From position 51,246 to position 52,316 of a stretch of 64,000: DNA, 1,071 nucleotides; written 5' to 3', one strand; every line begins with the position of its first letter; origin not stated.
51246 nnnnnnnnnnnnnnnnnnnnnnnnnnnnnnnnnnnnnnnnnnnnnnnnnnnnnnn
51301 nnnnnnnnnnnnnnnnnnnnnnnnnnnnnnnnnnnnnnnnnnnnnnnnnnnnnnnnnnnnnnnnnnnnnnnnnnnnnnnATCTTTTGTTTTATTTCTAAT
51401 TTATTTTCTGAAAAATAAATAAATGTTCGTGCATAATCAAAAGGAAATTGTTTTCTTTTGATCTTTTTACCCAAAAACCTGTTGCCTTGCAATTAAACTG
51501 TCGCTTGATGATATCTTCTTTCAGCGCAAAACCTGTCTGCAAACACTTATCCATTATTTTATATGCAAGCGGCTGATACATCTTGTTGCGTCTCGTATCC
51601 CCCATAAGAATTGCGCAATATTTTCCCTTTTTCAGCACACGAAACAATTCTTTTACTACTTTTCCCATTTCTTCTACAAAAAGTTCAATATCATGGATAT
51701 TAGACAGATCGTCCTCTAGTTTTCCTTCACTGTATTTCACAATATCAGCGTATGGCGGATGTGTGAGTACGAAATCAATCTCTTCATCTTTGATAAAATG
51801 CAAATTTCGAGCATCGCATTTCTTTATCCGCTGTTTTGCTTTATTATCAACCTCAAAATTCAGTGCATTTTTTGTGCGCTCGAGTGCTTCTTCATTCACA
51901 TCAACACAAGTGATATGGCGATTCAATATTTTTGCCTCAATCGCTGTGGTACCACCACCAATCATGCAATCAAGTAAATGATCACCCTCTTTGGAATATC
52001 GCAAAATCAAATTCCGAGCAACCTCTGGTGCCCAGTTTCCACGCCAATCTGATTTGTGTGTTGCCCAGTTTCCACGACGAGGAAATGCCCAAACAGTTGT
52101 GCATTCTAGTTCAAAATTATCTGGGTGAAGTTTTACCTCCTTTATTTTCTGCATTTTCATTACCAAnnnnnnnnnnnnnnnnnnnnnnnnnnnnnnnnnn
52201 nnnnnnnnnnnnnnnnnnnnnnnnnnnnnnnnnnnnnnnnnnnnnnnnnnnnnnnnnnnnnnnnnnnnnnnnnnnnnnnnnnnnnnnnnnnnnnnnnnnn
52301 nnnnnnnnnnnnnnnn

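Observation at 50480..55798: Composite defence island: DpnII-like GATC R-M split by a GmrSD/BrxU-like DUF262-DUF1524 gene and followed by Mrr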

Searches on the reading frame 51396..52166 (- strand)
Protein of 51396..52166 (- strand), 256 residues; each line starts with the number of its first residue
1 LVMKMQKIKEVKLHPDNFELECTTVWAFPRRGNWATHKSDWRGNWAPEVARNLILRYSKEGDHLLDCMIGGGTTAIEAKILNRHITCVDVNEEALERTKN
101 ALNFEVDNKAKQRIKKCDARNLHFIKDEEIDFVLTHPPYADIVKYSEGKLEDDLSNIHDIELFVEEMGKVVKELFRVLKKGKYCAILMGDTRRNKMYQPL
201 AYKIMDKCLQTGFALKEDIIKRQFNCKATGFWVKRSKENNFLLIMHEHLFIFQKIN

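Call 3: search_protein_families(library=pfam, proteins=[window:51396-52166:-], max_evalue=0.01)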
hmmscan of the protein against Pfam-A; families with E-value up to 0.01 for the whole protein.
window:51396-52166:- (256 aa): 9 families
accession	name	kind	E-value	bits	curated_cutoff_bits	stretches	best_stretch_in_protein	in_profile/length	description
PF01555.25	N6_N4_Mtase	-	2.9e-22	80.2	26.7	2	15-99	133-220/221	DNA methylase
PF01170.24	UPF0020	-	1.2e-07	32.1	22.3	1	58-143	26-135/197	RMKL-like, methyltransferase domain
PF08241.18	Methyltransf_11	-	6.6e-07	30.3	21.2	1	69-135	5-66/95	Methyltransferase domain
PF13649.12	Methyltransf_25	-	1.7e-06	29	27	1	65-135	2-70/97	Methyltransferase domain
PF13847.12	Methyltransf_31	-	4e-06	27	27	1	59-209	2-127/145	Methyltransferase domain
PF03602.21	Cons_hypoth95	-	1.7e-05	25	24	1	59-142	40-126/182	Conserved hypothetical protein 95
PF09445.16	Methyltransf_15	-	0.00027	21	22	1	63-141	3-83/165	RNA cap guanine-N2 methyltransferase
PF05175.20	MTS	-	0.00053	20.1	23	1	61-141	32-110/170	Methyltransferase small domain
PF08242.18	Methyltransf_12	-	0.0039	18.3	30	0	69-134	3-70/98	Methyltransferase domain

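Call 4: search_protein_families(library=padloc, proteins=[window:51396-52166:-], max_evalue=0.01)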
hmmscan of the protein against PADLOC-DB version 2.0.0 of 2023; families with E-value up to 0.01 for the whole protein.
window:51396-52166:- (256 aa): 48 families (the best 25 are shown)
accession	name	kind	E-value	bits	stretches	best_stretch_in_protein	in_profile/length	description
PDLC03376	MTase_II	-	3.3e-91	303.6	1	8-254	4-249/249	Type II methyltransferase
PDLC03351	MTase_II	-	2.6e-43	146.5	1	23-254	109-347/348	Type II methyltransferase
PDLC03353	MTase_II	-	3.8e-28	96.7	2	112-254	10-149/260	Type II methyltransferase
PDLC03350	MTase_II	-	4.6e-23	80.1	2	105-254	50-192/312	Type II methyltransferase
PDLC03387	MTase_II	-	3.4e-17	60.5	2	113-191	13-89/289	Type II methyltransferase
PDLC03283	MTase_II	-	5.8e-15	53.4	2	111-254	4-161/352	Type II methyltransferase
PDLC03325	MTase_II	-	5.9e-15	52.9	2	24-92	55-123/426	Type II methyltransferase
PDLC03239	MTase_II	-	9.3e-15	52.2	2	41-92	71-124/442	Type II methyltransferase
PDLC04134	mad2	-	1.3e-14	51.9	1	40-191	269-399/492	mads_2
PDLC03380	MTase_II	-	1.8e-14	51.8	2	19-94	13-90/393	Type II methyltransferase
PDLC03299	MTase_II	-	3e-14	51.2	2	12-115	167-270/296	Type II methyltransferase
PDLC03371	MTase_II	-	2.7e-13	48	1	6-104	157-254/260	Type II methyltransferase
PDLC03252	MTase_II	-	1.7e-11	42.1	1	48-95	299-346/365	Type II methyltransferase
PDLC03259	MTase_II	-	5.6e-11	39.9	2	112-210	4-105/423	Type II methyltransferase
PDLC03363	MTase_II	-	6.6e-11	40.1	1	47-144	63-164/294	Type II methyltransferase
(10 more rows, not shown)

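Call 5: search_protein_families(library=ncbifam, proteins=[window:51396-52166:-], max_evalue=0.01)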
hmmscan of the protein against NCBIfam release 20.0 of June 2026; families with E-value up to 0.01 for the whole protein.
window:51396-52166:- (256 aa): 22 families
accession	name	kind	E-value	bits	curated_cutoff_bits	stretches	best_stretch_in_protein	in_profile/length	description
TIGR01177.1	TIGR01177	hypoth_equivalog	1.5e-10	40.9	316.55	1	46-155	167-274/330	TIGR01177 family methyltransferase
NF008572.0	PRK11524.1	equivalog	8.2e-09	35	292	2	107-182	11-80/294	adenine-specific DNA-methyltransferase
TIGR01934.1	MenG_MenH_UbiE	subfamily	6.1e-07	29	158.35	1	48-133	30-110/223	ubiquinone/menaquinone biosynthesis methyltransferase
NF011529.0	PRK14968.1-3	equivalog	1.3e-06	28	162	1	58-159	32-126/198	putative methyltransferase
NF011528.0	PRK14968.1-2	equivalog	5.8e-05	22.7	171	1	59-147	37-125/205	putative methyltransferase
TIGR02987.1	met_A_Alw26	exception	6.8e-05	21.8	353.5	1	81-176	62-159/523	Alw26I/Eco31I/Esp3I family type II restriction adenine-specific DNA-methyltransferase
NF001244.0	PRK00216.1-5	equivalog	7.3e-05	22.2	216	0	164-200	131-167/236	bifunctional demethylmenaquinone methyltransferase/2-methoxy-6-polyprenyl-1,4-benzoquinol methylase UbiE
TIGR00536.1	hemK_fam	subfamily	8.2e-05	21.8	115.5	1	59-141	112-194/286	HemK family protein methyltransferase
TIGR03533.1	L3_gln_methyl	equivalog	0.00013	21.5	229.7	1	58-144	119-204/284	50S ribosomal protein L3 N(5)-glutamine methyltransferase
NF050803.1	DnaMtaseCcrMCaul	equivalog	0.00016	20.7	830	1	52-112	197-257/350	adenine-specific DNA-methyltransferase CcrM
TIGR03534.1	RF_mod_PrmC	equivalog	0.0002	20.9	199.1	1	58-141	84-168/253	peptide chain release factor N(5)-glutamine methyltransferase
NF041537.1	ArsM_AhpD_UU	exception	0.00023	20.1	510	1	59-143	75-159/345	arsenite methyltransferase/AhpD domain selenoprotein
NF040721.1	Trm14_Arch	equivalog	0.00043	19.5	280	0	48-107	178-236/370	tRNA (guanine(6)-N2)-methyltransferase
NF043040.1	corrin_prot_MT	hypoth_equivalog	0.00067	19.2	180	1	49-134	30-115/216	corrinoid protein-associated methyltransferase CpaM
NF053511.1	tRNA_U34_MnmM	equivalog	0.0017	17.9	135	1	48-115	5-75/183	tRNA 5-(aminomethyl)-2-thiouridylate-methyltransferase MnmM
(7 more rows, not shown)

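Call 20: find_related_loci(query=A2, collection=metagenome_contigs, flank=8000)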
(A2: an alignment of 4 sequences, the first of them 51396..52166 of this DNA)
Query A2 (256 aa) in metagenome_contigs; peptide patterns used: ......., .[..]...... (x = any residue, [..] = any of these).
600 stretches matched a pattern (row limit reached: there are more); 505 encode a relative of the query (tblastn E <= 1e-3); the best 80 are kept; 80 distinct loci.
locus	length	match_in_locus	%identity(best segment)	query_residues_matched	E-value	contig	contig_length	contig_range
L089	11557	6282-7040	83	3-255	4e-149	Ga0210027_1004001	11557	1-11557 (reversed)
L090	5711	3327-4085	83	3-255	4e-150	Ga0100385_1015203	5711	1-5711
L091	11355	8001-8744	85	8-255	5e-149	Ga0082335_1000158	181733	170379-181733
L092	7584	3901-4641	84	8-254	2e-147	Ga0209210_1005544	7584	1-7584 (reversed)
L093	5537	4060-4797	85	9-254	2e-148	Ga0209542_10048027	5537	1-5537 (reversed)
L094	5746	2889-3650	82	1-254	5e-148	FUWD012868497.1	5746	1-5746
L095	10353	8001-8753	83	4-254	4e-147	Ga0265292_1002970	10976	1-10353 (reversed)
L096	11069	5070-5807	85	9-254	9e-147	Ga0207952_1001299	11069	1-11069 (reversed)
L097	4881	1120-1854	84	11-255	1e-148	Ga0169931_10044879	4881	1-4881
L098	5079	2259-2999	83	8-254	7e-148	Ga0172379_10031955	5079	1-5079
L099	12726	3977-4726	83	1-254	3e-146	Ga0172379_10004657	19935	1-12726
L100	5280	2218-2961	83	9-256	7e-148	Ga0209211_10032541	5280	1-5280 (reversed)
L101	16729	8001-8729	85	12-254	2e-147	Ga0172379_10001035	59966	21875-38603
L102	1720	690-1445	82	1-255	6e-158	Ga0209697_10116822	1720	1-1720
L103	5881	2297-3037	83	8-254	9e-147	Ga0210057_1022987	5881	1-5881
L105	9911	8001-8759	83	2-254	9e-146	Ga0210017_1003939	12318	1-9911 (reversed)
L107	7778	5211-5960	83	4-254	8e-146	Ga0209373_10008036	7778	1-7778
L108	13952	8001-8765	82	1-256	1e-145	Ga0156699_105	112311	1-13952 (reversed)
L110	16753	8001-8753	81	5-255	1e-145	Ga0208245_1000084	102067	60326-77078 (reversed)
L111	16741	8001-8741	82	9-255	5e-145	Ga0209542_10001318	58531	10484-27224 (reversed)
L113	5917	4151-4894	83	9-256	5e-146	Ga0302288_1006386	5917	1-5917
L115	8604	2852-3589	83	9-254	4e-145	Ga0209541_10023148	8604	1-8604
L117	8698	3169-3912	81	8-255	4e-144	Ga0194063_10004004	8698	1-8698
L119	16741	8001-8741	82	9-255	7e-144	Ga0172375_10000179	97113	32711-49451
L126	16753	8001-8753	81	4-253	4e-142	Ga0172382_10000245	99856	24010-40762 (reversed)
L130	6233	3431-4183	80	1-254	2e-141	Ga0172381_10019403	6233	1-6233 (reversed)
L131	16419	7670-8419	79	3-255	6e-140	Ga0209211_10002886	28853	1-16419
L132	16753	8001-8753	80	4-254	3e-139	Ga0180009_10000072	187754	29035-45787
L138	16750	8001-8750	80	3-254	1e-137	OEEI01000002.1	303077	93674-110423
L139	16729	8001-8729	81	12-254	1e-137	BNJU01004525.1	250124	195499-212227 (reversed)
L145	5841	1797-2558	77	1-254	4e-136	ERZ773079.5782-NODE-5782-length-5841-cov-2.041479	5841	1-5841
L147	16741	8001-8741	79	9-255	6e-134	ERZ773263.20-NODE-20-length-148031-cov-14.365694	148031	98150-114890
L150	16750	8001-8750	78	5-254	1e-133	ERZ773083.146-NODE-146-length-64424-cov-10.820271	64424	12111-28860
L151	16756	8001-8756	78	4-255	2e-133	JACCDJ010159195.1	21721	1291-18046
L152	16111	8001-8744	75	8-255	1e-133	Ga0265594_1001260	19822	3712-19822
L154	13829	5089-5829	76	9-254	3e-133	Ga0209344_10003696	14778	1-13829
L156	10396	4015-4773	76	3-255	7e-133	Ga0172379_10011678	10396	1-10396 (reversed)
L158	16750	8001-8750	78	7-256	1e-132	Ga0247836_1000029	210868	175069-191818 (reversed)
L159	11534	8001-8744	77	7-254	1e-132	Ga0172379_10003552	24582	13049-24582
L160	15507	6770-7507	78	10-255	2e-132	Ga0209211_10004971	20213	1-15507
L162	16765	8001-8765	75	1-255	4e-132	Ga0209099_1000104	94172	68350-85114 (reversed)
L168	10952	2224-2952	77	12-254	6e-131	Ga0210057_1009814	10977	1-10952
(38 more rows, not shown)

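Call 25: search_protein_families(library=pfam, proteins=[L093:3292-4050:+, L117:2505-3149:+, L105:7462-8004:+, L107:2958-4598:+, L152:5645-7291:+, L154:2056-3708:+, L154:1011-2063:+, L115:1165-2079:+, L110:6215-7231:+, L089:5581-6291:+], max_evalue=0.05)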
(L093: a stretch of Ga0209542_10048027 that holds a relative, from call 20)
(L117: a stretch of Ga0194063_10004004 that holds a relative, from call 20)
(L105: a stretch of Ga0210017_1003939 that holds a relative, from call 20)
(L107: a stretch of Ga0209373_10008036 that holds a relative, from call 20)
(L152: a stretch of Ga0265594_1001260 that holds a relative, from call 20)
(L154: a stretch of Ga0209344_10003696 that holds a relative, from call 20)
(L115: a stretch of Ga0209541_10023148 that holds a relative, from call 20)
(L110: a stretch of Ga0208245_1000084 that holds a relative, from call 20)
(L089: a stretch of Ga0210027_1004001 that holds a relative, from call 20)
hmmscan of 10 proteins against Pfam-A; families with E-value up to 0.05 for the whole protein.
L093:3292-4050:+ (252 aa): 2 families
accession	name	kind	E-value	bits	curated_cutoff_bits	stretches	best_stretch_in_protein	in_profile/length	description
PF22518.2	DUF6997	-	5.2e-52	177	27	1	83-250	2-175/175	Domain of unknown function (DUF6997)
PF22515.2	DUF6996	-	1.8e-20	73.2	27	1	5-81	2-71/71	Domain of unknown function (DUF6996)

L117:2505-3149:+ (214 aa): 0 families

L105:7462-8004:+ (180 aa): 1 family
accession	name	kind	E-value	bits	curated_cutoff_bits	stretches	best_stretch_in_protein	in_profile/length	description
PF20472.4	PDDEXK_11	-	4.5e-05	23.7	23.7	1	87-112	54-81/145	PD-(D/E)XK nuclease superfamily domain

L107:2958-4598:+ (546 aa): 1 family
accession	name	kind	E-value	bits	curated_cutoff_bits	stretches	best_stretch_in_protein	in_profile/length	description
PF10592.14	AIPR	-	1.7e-29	103.9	25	1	243-514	1-295/308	AIPR protein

L152:5645-7291:+ (548 aa): 1 family
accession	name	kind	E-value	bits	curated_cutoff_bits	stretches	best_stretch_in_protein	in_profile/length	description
PF10592.14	AIPR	-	2.1e-30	106.9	25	1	251-514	1-281/308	AIPR protein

L154:2056-3708:+ (550 aa): 2 families
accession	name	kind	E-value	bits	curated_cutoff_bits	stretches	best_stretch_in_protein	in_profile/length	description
PF13589.12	HATPase_c_3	-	9.7e-18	64.9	25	1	29-124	3-96/137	Histidine kinase-, DNA gyrase B-, and HSP90-like ATPase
PF02518.31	HATPase_c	-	0.00018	22.3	26.4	1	30-79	7-63/111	Histidine kinase-, DNA gyrase B-, and HSP90-like ATPase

L154:1011-2063:+ (350 aa): 2 families
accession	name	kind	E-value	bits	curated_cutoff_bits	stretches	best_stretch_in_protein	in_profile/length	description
PF00145.23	DNA_methylase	-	2.1e-61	208.6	22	1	8-343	2-324/324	C-5 cytosine-specific DNA methylase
PF09445.16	Methyltransf_15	-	0.035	14.1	22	1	9-58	4-52/165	RNA cap guanine-N2 methyltransferase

L115:1165-2079:+ (304 aa): 2 families
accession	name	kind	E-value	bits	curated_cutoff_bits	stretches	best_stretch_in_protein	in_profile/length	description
PF18899.5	DUF5655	-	5.8e-10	39.6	24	1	189-303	2-109/109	Domain of unknown function (DUF5655)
PF01939.22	NucS_C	-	0.028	14.8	24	0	38-81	19-62/124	Endonuclease NucS C-terminal domain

L110:6215-7231:+ (338 aa): 1 family
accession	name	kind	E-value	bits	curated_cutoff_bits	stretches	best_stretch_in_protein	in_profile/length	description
PF14072.11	DndB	-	2.2e-15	57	29.1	1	12-267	2-251/338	DNA-sulfur modification-associated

L089:5581-6291:+ (236 aa): 2 families
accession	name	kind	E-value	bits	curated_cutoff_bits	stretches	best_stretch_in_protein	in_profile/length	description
PF02976.21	MutH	-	3.8e-17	62.5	23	1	53-130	1-81/103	DNA mismatch repair enzyme MutH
PF15515.12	MvaI_BcnI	-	0.034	14.6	25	0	43-90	21-70/227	MvaI/BcnI restriction endonuclease family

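Call 26: search_protein_families(library=pfam, proteins=[L110:5818-6222:+, L111:6628-7227:+, L113:3669-4139:+, L119:6875-7429:+, L159:7335-7994:+, L131:7383-7673:+, L096:2504-4195:+, L108:5613-7310:+, L130:935-2584:+, L132:5841-7469:+], max_evalue=0.05)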
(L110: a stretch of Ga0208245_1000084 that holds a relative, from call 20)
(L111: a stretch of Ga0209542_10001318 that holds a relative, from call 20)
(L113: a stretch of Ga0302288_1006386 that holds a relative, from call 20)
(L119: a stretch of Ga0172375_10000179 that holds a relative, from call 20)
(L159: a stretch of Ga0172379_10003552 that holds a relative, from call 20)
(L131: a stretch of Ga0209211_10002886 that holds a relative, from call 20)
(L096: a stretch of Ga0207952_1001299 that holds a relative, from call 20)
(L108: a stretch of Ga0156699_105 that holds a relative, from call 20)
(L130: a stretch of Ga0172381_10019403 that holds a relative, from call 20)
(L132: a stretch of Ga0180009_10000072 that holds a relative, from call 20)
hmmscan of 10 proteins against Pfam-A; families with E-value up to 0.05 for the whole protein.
L110:5818-6222:+ (134 aa): 1 family
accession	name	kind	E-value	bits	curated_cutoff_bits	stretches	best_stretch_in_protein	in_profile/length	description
PF11700.14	ATG22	-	0.025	13.8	24.1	1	8-103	102-173/482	Vacuole effluxer Atg22 like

L111:6628-7227:+ (199 aa): 0 families

L113:3669-4139:+ (156 aa): 1 family
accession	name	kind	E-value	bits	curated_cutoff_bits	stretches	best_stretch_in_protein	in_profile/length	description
PF04471.18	Mrr_cat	-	0.013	16.1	21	1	21-74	2-57/115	Restriction endonuclease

L119:6875-7429:+ (184 aa): 1 family
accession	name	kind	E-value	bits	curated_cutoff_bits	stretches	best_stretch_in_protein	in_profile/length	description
PF19963.4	VMAP-M1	-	0.047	14.8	25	0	41-101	11-72/113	vWA-MoxR associated protein middle region (VMAP-M) 1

L159:7335-7994:+ (219 aa): 0 families

L131:7383-7673:+ (96 aa): 1 family
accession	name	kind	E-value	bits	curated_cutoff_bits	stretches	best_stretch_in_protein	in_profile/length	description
PF19287.4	DUF5910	-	0.0058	17.2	23.2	1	11-84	7-73/124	Family of unknown function (DUF5910)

L096:2504-4195:+ (563 aa): 2 families
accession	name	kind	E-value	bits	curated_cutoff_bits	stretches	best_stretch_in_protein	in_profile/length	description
PF03235.19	GmrSD_N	-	1e-33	117.6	33.2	1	17-226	6-199/199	GmrSD restriction endonuclease, N-terminal domain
PF07510.16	GmrSD_C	-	2.6e-13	50.5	23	1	437-529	31-121/138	GmrSD restriction endonucleases, C-terminal domain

L108:5613-7310:+ (565 aa): 2 families
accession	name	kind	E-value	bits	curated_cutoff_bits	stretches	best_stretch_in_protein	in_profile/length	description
PF03235.19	GmrSD_N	-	7.6e-33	114.8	33.2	1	10-230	1-199/199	GmrSD restriction endonuclease, N-terminal domain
PF07510.16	GmrSD_C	-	2.9e-11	43.9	23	1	424-556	2-137/138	GmrSD restriction endonucleases, C-terminal domain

L130:935-2584:+ (549 aa): 3 families
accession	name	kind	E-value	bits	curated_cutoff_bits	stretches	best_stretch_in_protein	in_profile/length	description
PF03235.19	GmrSD_N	-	3.7e-34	119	33.2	1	11-216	2-198/199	GmrSD restriction endonuclease, N-terminal domain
PF07510.16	GmrSD_C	-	0.0031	17.8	23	1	414-528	2-131/138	GmrSD restriction endonucleases, C-terminal domain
PF08445.16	FR47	-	0.017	15.5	22.1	0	100-136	42-78/86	FR47-like protein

L132:5841-7469:+ (542 aa): 2 families
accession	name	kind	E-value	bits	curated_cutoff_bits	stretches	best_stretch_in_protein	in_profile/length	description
PF03235.19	GmrSD_N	-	4.7e-34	118.7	33.2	1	12-215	3-198/199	GmrSD restriction endonuclease, N-terminal domain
PF07510.16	GmrSD_C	-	2.5e-10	40.8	23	1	411-530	3-137/138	GmrSD restriction endonucleases, C-terminal domain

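Call 30: search_solved_structures(query=window:51396-52166:-, max_evalue=0.01)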
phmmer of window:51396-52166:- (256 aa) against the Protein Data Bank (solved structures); distinct sequences matched with E-value up to 0.01: 4.
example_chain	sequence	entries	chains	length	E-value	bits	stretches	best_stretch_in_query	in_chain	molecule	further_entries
2zie_A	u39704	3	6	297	1.3e-09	41.1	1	113-220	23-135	Putative modification methylase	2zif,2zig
3sm3_A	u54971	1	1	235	1.1e-05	28.2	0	53-134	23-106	SAM-dependent methyltransferases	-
1g60_A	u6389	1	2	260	0.00022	24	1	51-103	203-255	Adenine-specific Methyltransferase MboIIA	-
5e71_A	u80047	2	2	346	0.00066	22.4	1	46-170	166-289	N2, N2-dimethylguanosine tRNA methyltransferase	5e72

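Call 59: search_protein_families(library=pfam, proteins=[L094:3655-5382:+, L138:8753-10990:+, L145:2561-4177:+, L150:8771-10939:+, L156:4791-6770:+, L160:7602-9671:+, L162:8837-10432:+, L158:8769-12965:+, L168:2993-4411:+, L092:4648-5694:+], max_evalue=0.001)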
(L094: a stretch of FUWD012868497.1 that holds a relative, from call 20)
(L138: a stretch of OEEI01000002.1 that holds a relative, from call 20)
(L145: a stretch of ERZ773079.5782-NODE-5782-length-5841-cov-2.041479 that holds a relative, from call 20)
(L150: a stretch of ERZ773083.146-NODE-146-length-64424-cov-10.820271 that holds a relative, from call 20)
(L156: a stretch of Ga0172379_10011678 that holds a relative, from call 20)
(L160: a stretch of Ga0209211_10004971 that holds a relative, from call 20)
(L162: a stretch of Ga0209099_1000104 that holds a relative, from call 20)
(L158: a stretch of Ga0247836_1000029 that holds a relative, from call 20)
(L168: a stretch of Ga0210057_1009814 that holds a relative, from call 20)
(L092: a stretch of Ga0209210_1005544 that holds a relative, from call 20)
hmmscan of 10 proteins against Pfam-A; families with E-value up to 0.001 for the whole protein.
L094:3655-5382:+ (575 aa): 1 family
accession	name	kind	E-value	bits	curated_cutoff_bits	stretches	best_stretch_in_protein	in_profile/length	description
PF13166.12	AAA_13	-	5.7e-27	95.2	36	1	31-571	17-518/713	AAA domain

L138:8753-10990:+ (745 aa): 3 families
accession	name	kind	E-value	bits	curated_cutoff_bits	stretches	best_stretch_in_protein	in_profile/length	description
PF13166.12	AAA_13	-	2e-140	470.2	36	1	21-716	9-702/713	AAA domain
PF00005.33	ABC_tran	-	0.00039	21.5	25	0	32-143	15-101/137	ABC transporter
PF13304.12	AAA_21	-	0.00081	20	27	0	31-51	2-22/304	AAA domain, putative AbiEii toxin, Type IV TA system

L145:2561-4177:+ (538 aa): 1 family
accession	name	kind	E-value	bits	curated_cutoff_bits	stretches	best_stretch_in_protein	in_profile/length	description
PF13166.12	AAA_13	-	1.9e-84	285.2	36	1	21-535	9-521/713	AAA domain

L150:8771-10939:+ (722 aa): 2 families
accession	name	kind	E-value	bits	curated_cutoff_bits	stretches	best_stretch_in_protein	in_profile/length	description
PF01935.23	DUF87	-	3.9e-14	53.7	23.2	1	409-508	2-84/220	Helicase HerA, central domain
PF10412.15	TrwB_AAD_bind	-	0.00083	18.8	20.5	0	427-472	13-59/387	Type IV secretion-system coupling protein DNA-binding domain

L156:4791-6770:+ (659 aa): 0 families

L160:7602-9671:+ (689 aa): 5 families
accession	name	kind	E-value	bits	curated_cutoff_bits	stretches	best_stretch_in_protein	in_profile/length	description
PF04851.21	ResIII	-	3.9e-27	95.6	22.5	1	83-253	3-164/164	Type III restriction enzyme, res subunit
PF12728.13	HTH_17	-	2e-15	57.2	27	1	15-64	1-50/51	Helix-turn-helix domain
PF00271.37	Helicase_C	-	2.7e-14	53.8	23.5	1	337-442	4-109/110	Helicase conserved C-terminal domain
PF00270.35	DEAD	-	9.4e-10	38.9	26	1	88-255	4-163/167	DEAD/DEAH box helicase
PF18766.7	SWI2_SNF2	-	6.7e-06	26.4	26.7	1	187-279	90-186/221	SWI2/SNF2 ATPase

L162:8837-10432:+ (531 aa): 7 families
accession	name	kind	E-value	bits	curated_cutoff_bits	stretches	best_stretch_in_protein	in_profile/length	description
PF13175.12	AAA_15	-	1.3e-22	81.4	32.1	2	1-139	1-120/374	AAA ATPase domain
PF13304.12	AAA_21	-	3.8e-17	63.7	27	1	24-332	1-304/304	AAA domain, putative AbiEii toxin, Type IV TA system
PF13476.12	AAA_23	-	5.2e-16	60.3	27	1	4-99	1-85/201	AAA domain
PF20469.4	OLD-like_TOPRIM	-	8.1e-14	52.3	23.2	1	374-438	2-67/67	Overcoming lysogenization defect protein-like, TOPRIM domain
PF02463.25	SMC_N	-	6.6e-11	42.5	40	1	1-49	1-51/220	RecF/RecN/SMC N terminal domain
PF13514.12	AAA_27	-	8e-07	29.3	22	1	2-43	3-47/206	AAA domain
PF13555.12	AAA_29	-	1.7e-05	24.9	27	1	3-47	2-47/61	P-loop containing region of AAA domain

L158:8769-12965:+ (1398 aa): 4 families
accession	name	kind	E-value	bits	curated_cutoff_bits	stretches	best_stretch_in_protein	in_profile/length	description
PF13401.12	AAA_22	-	1e-05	26.3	27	1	183-270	4-92/130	AAA domain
PF25201.1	nSTAND6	-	0.00016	22.2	27.7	1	172-240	6-72/148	Novel STAND NTPase 6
PF24883.2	NPHP3_N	-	0.00049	20.8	24.8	0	181-207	19-45/164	Nephrocystin 3, N-terminal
PF05729.18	NACHT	-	0.00098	19.4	26.7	0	187-309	3-134/167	NACHT domain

L168:2993-4411:+ (472 aa): 0 families

L092:4648-5694:+ (348 aa): 1 family
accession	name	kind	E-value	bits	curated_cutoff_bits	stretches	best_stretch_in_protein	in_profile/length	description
PF00145.23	DNA_methylase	-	5.7e-63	213.7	22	1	9-341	2-324/324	C-5 cytosine-specific DNA methylase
